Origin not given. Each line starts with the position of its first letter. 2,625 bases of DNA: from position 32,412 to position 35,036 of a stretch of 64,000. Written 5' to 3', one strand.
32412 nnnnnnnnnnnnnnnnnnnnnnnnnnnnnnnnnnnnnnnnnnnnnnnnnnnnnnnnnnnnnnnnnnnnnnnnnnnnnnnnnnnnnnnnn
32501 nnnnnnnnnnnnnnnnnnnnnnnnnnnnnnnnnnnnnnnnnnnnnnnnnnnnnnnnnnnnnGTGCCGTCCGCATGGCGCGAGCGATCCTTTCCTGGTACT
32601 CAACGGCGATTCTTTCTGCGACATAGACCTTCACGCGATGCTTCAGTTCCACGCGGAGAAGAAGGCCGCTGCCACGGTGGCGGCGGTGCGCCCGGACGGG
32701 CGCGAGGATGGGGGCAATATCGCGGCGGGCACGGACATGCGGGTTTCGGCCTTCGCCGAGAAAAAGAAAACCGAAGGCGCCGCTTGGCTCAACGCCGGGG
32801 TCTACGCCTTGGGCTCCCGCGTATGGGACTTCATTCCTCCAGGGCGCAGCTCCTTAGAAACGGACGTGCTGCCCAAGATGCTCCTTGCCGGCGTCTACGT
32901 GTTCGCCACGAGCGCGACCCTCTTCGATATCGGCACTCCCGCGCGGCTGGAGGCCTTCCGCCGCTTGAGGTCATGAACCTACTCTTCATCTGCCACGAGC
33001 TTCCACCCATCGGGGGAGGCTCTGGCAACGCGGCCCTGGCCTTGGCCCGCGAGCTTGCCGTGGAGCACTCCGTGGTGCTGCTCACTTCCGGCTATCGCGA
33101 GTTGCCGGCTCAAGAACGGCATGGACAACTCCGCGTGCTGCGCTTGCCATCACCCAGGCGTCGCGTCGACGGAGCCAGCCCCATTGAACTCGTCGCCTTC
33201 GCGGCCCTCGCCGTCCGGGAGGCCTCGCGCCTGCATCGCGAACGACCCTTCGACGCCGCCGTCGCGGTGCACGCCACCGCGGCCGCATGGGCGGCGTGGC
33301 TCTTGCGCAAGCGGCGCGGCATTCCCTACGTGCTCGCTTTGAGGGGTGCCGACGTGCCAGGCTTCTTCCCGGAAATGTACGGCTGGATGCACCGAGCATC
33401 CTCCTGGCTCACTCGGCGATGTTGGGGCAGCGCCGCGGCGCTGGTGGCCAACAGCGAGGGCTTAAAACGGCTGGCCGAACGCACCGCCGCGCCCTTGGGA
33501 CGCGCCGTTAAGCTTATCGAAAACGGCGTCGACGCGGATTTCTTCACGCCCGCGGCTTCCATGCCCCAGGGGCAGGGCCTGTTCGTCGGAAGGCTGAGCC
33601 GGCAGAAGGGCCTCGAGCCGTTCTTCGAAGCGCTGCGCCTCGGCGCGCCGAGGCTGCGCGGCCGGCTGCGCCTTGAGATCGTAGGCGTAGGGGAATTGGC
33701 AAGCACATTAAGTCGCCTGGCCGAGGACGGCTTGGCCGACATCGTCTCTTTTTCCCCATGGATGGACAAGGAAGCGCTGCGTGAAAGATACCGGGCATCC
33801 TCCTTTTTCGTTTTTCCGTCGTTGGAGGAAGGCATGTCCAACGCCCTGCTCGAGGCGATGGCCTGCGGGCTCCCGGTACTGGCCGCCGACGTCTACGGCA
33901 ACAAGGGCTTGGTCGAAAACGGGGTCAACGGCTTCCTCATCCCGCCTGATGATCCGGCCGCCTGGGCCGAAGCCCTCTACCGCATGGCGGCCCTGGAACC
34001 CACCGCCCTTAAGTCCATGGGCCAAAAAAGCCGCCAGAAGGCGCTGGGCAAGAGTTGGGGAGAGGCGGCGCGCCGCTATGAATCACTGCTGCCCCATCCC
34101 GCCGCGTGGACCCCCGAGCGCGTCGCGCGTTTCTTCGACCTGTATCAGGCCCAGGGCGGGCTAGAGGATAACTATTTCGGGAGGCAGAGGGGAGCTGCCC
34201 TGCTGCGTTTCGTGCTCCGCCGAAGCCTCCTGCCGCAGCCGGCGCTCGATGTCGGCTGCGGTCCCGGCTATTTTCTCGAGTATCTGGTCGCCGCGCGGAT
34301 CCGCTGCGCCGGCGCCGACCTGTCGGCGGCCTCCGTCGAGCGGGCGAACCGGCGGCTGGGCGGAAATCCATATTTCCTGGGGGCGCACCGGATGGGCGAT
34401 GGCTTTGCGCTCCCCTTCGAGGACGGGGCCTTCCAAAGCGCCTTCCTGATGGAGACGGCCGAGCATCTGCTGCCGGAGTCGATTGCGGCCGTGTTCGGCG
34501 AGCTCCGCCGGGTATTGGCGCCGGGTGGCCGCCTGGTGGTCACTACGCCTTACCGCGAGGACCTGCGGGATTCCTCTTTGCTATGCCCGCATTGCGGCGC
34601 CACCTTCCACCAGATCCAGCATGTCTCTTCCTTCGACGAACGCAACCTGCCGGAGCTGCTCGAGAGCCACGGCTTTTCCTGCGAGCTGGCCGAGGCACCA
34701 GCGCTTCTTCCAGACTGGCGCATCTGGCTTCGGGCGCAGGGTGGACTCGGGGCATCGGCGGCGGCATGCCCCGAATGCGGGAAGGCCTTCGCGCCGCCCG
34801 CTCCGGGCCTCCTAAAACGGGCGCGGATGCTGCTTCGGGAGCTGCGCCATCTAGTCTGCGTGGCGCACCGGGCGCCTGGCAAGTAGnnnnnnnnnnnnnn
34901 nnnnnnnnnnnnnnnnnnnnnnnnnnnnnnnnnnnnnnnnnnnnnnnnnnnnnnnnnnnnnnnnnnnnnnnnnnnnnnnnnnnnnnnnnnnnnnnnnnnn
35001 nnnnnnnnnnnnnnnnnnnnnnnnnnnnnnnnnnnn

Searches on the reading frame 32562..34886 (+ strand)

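Call 13: search_protein_families(library=ncbifam, proteins=[window:32562-34886:+], max_evalue=0.001)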
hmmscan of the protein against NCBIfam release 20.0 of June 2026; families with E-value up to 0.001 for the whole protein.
window:32562-34886:+ (774 aa): 42 families (the best 25 are shown)
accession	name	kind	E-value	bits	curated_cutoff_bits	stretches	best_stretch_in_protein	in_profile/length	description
NF041876.1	EPS_EpsE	equivalog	2.4e-27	96.2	400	1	234-495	117-377/389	exopolysaccharide biosynthesis GT4 family glycosyltransferase EpsE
TIGR03088.1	stp2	hypoth_equivalog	3.7e-26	92.1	409.05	1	314-509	160-369/374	TIGR03088 family PEP-CTERM/XrtA system glycosyltransferase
TIGR03449.1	mycothiol_MshA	equivalog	6.6e-23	81.2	462.5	1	209-507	83-397/406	D-inositol-3-phosphate glycosyltransferase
TIGR02149.1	glgA_Coryne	subfamily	1.1e-20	74.1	302.4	1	143-505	6-382/391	glycogen synthase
NF038229.1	Glyco4_Geo_Pelo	equivalog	2e-19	69.8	400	1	404-462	229-287/338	GPMC system family 4 glycosyltransferase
TIGR04063.1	stp3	hypoth_equivalog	2.9e-15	56.1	442.05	1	184-508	49-390/397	TIGR04063 family PEP-CTERM/XrtA system glycosyltransferase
NF047684.1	TeichurnBiosyTuaC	equivalog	1.6e-14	53.6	550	1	231-476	110-352/391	teichuronic acid biosynthesis protein TuaC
NF045667.1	MTase_DVU1556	equivalog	3.2e-14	52.9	155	1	561-711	26-166/213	DVU_1556 family methyltransferase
TIGR04157.1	glyco_rSAM_CFB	subfamily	6.4e-13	48.5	400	1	340-468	231-356/406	TIGR04157 family glycosyltransferase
TIGR04348.1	TIGR04348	equivalog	9e-13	47.9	300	1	225-494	38-292/310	selenoneine biosynthesis selenosugar synthase SenB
TIGR04005.1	wcaL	equivalog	2.3e-12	46.5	537.6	1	322-494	205-386/406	colanic acid biosynthesis glycosyltransferase WcaL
NF041879.1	EPS_EpsH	equivalog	5.7e-12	45.1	800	1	313-496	210-398/431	exopolysaccharide biosynthesis glycosyltransferase EpsH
TIGR03999.1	thiol_BshA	equivalog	4.3e-11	42.4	273.7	1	371-495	232-354/375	N-acetyl-alpha-D-glucosaminyl L-malate synthase BshA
TIGR04047.1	MSMEG_0565_glyc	hypoth_equivalog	5.1e-11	42.3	259.85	1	401-505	265-366/373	MSMEG_0565 family glycosyltransferase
NF007396.0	PRK09922.1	equivalog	2e-10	40.1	385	1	337-476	183-324/361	lipopolysaccharide 1,6-galactosyltransferase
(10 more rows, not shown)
